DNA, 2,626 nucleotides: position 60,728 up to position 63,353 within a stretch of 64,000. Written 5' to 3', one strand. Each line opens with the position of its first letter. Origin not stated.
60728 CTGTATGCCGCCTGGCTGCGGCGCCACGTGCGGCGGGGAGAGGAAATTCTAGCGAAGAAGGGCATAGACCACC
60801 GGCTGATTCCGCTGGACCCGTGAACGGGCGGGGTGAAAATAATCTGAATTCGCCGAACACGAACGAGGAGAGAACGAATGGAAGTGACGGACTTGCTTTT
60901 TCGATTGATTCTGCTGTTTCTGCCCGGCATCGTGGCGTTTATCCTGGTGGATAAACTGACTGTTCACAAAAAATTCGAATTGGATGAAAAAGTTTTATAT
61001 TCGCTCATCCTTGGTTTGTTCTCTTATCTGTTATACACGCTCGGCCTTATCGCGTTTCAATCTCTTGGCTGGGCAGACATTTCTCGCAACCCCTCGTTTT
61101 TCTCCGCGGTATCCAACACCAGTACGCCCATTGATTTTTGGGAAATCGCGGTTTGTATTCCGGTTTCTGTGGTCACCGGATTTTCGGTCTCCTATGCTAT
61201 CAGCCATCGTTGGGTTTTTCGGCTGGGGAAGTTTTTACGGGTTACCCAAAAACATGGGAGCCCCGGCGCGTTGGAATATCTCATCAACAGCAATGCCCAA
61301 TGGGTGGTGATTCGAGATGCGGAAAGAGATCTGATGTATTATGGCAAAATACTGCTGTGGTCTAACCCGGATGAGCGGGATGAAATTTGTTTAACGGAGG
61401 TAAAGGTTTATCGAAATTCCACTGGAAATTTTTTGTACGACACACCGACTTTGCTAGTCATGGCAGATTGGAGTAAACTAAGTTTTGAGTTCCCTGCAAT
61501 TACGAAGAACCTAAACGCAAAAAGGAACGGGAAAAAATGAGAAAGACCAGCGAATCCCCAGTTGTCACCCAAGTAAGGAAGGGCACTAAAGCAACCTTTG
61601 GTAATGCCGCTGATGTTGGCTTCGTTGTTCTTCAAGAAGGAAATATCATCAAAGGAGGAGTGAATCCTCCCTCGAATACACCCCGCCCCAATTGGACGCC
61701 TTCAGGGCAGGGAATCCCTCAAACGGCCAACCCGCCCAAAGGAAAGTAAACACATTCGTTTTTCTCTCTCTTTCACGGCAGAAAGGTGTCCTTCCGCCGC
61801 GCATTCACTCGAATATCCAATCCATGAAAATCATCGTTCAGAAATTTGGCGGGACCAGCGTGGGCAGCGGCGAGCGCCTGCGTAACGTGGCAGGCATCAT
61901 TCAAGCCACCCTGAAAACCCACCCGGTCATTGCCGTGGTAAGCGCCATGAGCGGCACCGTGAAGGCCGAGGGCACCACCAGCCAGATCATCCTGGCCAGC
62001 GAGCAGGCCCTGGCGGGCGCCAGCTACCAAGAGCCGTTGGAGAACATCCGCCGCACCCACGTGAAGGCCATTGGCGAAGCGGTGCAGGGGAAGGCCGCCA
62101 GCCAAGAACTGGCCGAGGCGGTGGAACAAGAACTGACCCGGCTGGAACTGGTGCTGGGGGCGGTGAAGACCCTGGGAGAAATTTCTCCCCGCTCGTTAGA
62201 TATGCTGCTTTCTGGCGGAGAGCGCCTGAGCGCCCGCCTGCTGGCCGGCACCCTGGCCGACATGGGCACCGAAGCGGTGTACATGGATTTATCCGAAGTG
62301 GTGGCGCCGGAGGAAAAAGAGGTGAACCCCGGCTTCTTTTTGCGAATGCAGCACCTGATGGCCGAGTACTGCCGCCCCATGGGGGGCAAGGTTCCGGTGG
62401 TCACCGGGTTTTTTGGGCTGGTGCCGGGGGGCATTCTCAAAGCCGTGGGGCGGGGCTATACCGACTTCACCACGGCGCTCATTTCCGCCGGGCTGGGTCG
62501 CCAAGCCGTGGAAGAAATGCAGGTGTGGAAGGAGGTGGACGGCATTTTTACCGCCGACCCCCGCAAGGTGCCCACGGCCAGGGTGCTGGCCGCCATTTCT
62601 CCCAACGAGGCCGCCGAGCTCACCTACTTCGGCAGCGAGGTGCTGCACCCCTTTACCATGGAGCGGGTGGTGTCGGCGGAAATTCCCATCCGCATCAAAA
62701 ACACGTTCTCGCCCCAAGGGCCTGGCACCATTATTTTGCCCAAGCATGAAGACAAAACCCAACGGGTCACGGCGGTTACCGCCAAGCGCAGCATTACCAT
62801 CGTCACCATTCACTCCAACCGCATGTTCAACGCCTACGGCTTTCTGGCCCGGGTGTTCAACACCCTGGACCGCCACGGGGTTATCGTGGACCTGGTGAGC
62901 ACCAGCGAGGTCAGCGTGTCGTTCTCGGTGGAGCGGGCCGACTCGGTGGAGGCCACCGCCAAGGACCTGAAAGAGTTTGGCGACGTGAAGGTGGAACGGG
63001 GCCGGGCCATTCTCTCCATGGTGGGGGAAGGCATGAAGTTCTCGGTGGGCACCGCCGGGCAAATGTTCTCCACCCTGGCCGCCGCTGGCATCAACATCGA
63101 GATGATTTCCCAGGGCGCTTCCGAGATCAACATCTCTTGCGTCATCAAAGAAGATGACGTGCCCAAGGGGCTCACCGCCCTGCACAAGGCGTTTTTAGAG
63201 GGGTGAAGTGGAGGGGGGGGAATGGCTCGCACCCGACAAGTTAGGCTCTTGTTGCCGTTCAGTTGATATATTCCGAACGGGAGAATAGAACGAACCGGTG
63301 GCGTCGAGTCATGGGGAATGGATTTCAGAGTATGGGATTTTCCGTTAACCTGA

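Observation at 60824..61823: Low-GC two-gene islet (3-TM protein plus 70-aa protein) inserted between trmH-like and lysC, flanked by repeat-family fragments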

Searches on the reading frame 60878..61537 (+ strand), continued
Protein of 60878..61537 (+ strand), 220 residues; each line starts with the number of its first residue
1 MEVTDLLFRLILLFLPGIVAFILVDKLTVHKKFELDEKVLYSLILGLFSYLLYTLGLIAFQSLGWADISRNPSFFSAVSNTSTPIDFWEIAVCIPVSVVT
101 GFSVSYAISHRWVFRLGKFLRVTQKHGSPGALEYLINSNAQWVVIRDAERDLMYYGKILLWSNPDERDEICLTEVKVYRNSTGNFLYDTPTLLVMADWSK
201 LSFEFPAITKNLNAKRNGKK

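Call 90: find_related_loci(query=P0201, collection=viral_contigs, flank=5000)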
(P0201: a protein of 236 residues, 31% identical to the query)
Query P0201 (236 aa) in viral_contigs; peptide patterns used: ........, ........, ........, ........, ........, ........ (x = any residue, [..] = any of these).
26 stretches matched a pattern, but none encodes a relative of the query by tblastn (E <= 1e-3).

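Call 125: search_protein_families(library=padloc, alignment_id=A5, max_evalue=0.00001)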
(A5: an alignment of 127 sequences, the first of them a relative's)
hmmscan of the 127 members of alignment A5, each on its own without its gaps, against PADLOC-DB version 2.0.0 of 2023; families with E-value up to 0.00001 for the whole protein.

A. member 1, L001:109-2337:+ (743 aa): 0 families

B. families by the number of members that match (of 127 scanned): 320 families (the first 25 are shown)
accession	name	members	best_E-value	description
PDLC05062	PDC-S66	3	6e-63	-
PDLC02421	Aga_TIR-PNTD1-PNTD2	3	6.6e-10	Class I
PDLC03032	MTase_I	2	1.7e-87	Type I methyltransferase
PDLC03957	bSEFIR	2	4.6e-77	-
PDLC03021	MTase_I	2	5e-58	Type I methyltransferase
PDLC04134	mad2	2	5e-50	mads_2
PDLC00417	ThsB1|ThsB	2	4.5e-40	TIR-like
PDLC03025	MTase_I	2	6.3e-28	Type I methyltransferase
PDLC03348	MTase_II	2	2.4e-21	Type II methyltransferase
PDLC02987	caspase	2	1.3e-19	-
PDLC03267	MTase_II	2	1.6e-15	Type II methyltransferase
PDLC02012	SAVED5--SAVED_TIR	2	1.7e-12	-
PDLC03318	MTase_II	2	3.2e-11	Type II methyltransferase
PDLC02403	Aga_TIR-PNTD1-PNTD2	2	1.6e-09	Class I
PDLC01169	TPR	2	2.6e-08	TPR repeats containing protein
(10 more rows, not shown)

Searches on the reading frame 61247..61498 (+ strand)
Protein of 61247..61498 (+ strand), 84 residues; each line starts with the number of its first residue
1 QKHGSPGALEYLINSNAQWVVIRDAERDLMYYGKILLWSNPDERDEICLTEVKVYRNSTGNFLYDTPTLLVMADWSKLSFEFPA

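Call 113: search_solved_structures(query=A3, max_evalue=10, show_alignments=2)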
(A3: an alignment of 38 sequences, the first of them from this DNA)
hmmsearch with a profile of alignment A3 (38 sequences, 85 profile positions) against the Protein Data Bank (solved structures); distinct sequences matched with E-value up to 10: 3.
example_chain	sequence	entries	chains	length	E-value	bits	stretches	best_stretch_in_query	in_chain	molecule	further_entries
2n2e_A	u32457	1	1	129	0.082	16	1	11-64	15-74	Nisin immunity protein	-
5xhb_A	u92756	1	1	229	0.16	15.1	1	11-64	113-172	Nisin immunity protein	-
2yq4_A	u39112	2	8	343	1.4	12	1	40-77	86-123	D-ISOMER SPECIFIC 2-HYDROXYACID DEHYDROGENASE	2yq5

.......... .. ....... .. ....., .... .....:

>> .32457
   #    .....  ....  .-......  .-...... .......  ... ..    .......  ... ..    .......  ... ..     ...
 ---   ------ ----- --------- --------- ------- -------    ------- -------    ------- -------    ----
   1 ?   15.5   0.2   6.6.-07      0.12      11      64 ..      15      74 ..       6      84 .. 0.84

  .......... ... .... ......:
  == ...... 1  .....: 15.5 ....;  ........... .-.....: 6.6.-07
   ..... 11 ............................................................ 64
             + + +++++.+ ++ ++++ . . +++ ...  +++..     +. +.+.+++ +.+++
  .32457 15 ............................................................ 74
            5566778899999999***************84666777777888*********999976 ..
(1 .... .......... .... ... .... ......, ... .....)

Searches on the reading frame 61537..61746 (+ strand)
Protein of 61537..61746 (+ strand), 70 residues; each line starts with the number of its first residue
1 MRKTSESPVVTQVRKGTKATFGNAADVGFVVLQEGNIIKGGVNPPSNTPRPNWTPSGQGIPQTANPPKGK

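Call 5: search_protein_families(library=padloc, proteins=[window:61537-61746:+], max_evalue=1)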
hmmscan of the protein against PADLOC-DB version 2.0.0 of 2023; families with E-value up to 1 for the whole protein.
window:61537-61746:+ (70 aa): 0 families

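Call 6: search_protein_families(library=ncbifam, proteins=[window:61537-61746:+], max_evalue=1)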
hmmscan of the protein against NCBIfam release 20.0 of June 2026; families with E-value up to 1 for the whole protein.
window:61537-61746:+ (70 aa): 0 families

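Call 7: search_protein_families(library=phrogs, proteins=[window:61537-61746:+], max_evalue=1)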
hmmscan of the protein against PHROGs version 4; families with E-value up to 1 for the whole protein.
window:61537-61746:+ (70 aa): 0 families

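Call 10: search_protein_families(library=pfam, proteins=[window:61537-61746:+], max_evalue=1)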
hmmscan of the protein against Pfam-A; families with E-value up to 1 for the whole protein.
window:61537-61746:+ (70 aa): 0 families

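Call 12: find_homologous_proteins(query=window:61537-61746:+, max_evalue=0.01)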
Query window:61537-61746:+ (70 aa): 1 proteins with E <= 0.01 among 1 candidates.
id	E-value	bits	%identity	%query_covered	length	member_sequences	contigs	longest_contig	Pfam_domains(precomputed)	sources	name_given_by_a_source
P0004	8.2e-39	148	100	100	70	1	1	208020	-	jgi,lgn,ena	-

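Call 128: predict_structure(protein=window:61537-61746:+)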
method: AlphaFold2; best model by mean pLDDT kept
length: 70 residues; sequences in the alignment: 1
mean_pLDDT: 57.2   pTM: 0.13
mean pLDDT of the five models: 57.2, 51.9, 44.3, 43.0, 39.4
residues with pLDDT >= 90: 0; 70-90: 8; 50-70: 45; < 50: 17
segments of 3 or more residues with pLDDT < 50: 32-34, 57-65, 68-70
pLDDT, mean of each block of 10 residues (from residue 1): 66 71 56 52 56 52 48
secondary structure, 60 per line:
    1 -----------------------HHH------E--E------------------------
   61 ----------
elements in order:

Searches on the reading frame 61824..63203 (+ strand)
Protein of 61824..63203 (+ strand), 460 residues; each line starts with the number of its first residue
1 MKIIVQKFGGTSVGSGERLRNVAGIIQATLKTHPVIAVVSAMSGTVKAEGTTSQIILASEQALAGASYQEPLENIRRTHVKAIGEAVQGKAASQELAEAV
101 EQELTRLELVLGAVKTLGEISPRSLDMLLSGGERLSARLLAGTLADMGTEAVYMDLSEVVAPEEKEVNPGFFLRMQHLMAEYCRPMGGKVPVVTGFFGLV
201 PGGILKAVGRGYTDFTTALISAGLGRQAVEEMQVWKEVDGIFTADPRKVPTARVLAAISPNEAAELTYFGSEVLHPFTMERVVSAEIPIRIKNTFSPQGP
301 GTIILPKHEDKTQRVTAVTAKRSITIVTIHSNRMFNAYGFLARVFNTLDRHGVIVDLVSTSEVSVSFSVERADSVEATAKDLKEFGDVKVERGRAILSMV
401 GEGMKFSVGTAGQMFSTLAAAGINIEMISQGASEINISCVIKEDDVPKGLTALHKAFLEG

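Call 10: search_protein_families(library=pfam, proteins=[window:61824-63203:+], max_evalue=1)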
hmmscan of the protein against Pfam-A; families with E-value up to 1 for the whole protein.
window:61824-63203:+ (460 aa): 4 families
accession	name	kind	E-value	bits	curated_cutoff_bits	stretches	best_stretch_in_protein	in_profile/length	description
PF00696.33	AA_kinase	-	5.2e-36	125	24.9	1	2-293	1-234/234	Amino acid kinase family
PF22468.2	ACT_9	-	7.9e-36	122.1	27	2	397-457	1-61/61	ACT domain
PF13840.12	ACT_7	-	3.4e-17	62.5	27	2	390-455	2-65/65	ACT domain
PF01842.31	ACT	-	3e-13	49.7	27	2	408-456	11-64/66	ACT domain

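Call 34: find_related_loci(query=window:61824-63203:+, collection=genome_contigs, flank=5000)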
Query window:61824-63203:+ (460 aa) in genome_contigs; peptide patterns used: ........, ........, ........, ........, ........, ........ (x = any residue, [..] = any of these).
599 stretches matched a pattern (row limit reached: there are more); 516 encode a relative of the query (tblastn E <= 1e-3); the best 80 are kept; 80 distinct loci.
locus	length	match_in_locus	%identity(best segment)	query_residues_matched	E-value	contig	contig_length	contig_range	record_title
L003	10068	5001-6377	67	1-459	0e+0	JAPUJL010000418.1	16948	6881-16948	MAG: SAR324 cluster bacterium isolate KW1-S11_24 KW1-S11_24_cg418, whole genome shotgun sequence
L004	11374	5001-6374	64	1-458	0e+0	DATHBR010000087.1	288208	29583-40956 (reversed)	MAG TPA_asm: Myxococcaceae bacterium isolate SMAG_U10721 k141_431295, whole genome shotgun sequence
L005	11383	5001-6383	62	1-459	0e+0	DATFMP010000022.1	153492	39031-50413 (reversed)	MAG TPA_asm: bacterium isolate SMAG_U9228 k141_289365, whole genome shotgun sequence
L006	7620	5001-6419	61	1-459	0e+0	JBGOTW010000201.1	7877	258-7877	MAG: bacterium isolate OBJ_0618_7090110_153 k141_2518945_length_7877_cov_27.7628, whole genome shotgun sequence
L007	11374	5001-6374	63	1-458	0e+0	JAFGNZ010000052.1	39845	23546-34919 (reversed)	MAG: Myxococcaceae bacterium isolate Zod_Metabat.575 k87_1066732, whole genome shotgun sequence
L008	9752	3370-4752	61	1-459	0e+0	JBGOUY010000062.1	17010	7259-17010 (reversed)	MAG: bacterium isolate OBJ_0618_7090110_128 k141_5214072_length_17010_cov_24.0000, whole genome shotgun sequence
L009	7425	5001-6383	61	1-459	0e+0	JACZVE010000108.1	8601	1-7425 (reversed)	MAG: SAR324 cluster bacterium isolate B17T1L6 B17T1L6_NODE3330, whole genome shotgun sequence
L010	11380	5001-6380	61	1-459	0e+0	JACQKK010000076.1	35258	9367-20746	MAG: Candidatus Lambdaproteobacteria bacterium isolate NC_groundwater_1175_Ag_S-0.1um_69_214 S_p1_S3_coassembly_k141_689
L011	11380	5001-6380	58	1-460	4e-178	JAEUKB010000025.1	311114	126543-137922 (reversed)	MAG: Myxococcales bacterium isolate new MAG-84 k141_1559353, whole genome shotgun sequence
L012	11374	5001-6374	63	1-459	0e+0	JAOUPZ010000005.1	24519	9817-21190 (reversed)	MAG: Deltaproteobacteria bacterium isolate 8_1_Oct_SF_Bin72 8_1_Oct_SF_Bin72_scaffold_803_c1, whole genome shotgun seque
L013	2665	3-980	72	135-460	1e-166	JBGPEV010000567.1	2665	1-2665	MAG: bacterium isolate OBJ_0618_7090110_82 k141_1079015_length_2665_cov_11.0000, whole genome shotgun sequence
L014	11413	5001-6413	50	5-460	5e-143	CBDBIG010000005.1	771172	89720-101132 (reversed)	MAG: bacterium isolate 845e38ca-9dc7-4b95-8e20-bcd51b9e5d8e genome assembly, contig: contig_5, whole genome shotgun sequ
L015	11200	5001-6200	29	1-457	1e-42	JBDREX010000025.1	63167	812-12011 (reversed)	MAG: Candidatus Omnitrophota bacterium isolate MEGAHIT-group-1.335 k141_7286185, whole genome shotgun sequence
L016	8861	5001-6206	30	1-459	2e-41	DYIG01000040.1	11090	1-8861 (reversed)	MAG TPA_asm: Thermaerobacter marianensis isolate TT109_55_7 Afr_mines_TT109_1170_length_11090_cov_2_529860, whole genome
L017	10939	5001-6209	27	1-457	4e-41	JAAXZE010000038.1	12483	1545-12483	MAG: Clostridia bacterium isolate AS01afH2WH_13 7926_AS01, whole genome shotgun sequence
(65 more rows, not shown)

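Call 111: search_protein_families(library=pfam, proteins=[L008:1733-2461:+, L008:2461-3348:+, L005:4071-4796:-, L006:2366-4510:-, L014:2452-4926:+], max_evalue=0.001)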
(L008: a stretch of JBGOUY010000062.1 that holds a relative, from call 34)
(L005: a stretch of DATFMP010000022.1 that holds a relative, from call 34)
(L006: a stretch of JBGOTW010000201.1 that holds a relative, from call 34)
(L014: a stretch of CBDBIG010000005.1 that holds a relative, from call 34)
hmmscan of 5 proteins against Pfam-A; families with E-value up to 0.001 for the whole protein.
L008:1733-2461:+ (243 aa): 1 family
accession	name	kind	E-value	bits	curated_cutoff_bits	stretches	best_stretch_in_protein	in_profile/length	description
PF04555.19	XhoI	-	6.2e-82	274.6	25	1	31-220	1-191/191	Restriction endonuclease XhoI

L008:2461-3348:+ (296 aa): 4 families
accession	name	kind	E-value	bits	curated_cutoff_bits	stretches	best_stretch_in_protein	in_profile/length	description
PF01555.25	N6_N4_Mtase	-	6.1e-42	144.5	26.7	1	38-270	1-220/221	DNA methylase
PF01170.24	UPF0020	-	4.6e-07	30.2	22.3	1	210-260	6-57/197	RMKL-like, methyltransferase domain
PF13649.12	Methyltransf_25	-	1.8e-06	29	27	0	235-277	1-45/97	Methyltransferase domain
PF08241.18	Methyltransf_11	-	4e-06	27.8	21.2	0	68-92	71-95/95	Methyltransferase domain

L005:4071-4796:- (241 aa): 0 families

L006:2366-4510:- (714 aa): 2 families
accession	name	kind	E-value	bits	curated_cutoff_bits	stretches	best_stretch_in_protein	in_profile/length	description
PF23657.1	DUF7151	-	5.4e-21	74.7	27.2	2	68-112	2-46/46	Domain of unknown function (DUF7151)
PF01391.23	Collagen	-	5.9e-06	26.4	27.2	1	114-144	10-40/60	Collagen triple helix repeat (20 copies)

L014:2452-4926:+ (825 aa): 0 families

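Call 127: search_protein_families(library=padloc, alignment_id=A6, max_evalue=0.00001)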
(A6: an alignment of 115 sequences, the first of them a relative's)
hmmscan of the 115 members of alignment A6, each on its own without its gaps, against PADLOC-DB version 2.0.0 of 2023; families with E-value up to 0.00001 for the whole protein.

A. member 1, L059:35-1273:+ (413 aa): 0 families

B. families by the number of members that match (of 115 scanned): 112 families (the first 25 are shown)
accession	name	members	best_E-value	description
PDLC04140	mad8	2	2.4e-38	mads_8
PDLC03540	REase_II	1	7e-88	Type II restriction enzyme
PDLC02806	SspH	1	2.4e-65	SspH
PDLC03350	MTase_II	1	5.8e-65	Type II methyltransferase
PDLC03259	MTase_II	1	4.5e-63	Type II methyltransferase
PDLC03353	MTase_II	1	4.3e-60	Type II methyltransferase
PDLC02804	SspH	1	7e-55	SspH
PDLC03283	MTase_II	1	1.9e-52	Type II methyltransferase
PDLC03400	REase_II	1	6.3e-43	Type II restriction enzyme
PDLC04135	mad3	1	3.4e-36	mads_3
PDLC03387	MTase_II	1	4.3e-34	Type II methyltransferase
PDLC03371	MTase_II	1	1.3e-29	Type II methyltransferase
PDLC03260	MTase_II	1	2.1e-28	Type II methyltransferase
PDLC03299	MTase_II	1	2e-25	Type II methyltransferase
PDLC03252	MTase_II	1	6.8e-23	Type II methyltransferase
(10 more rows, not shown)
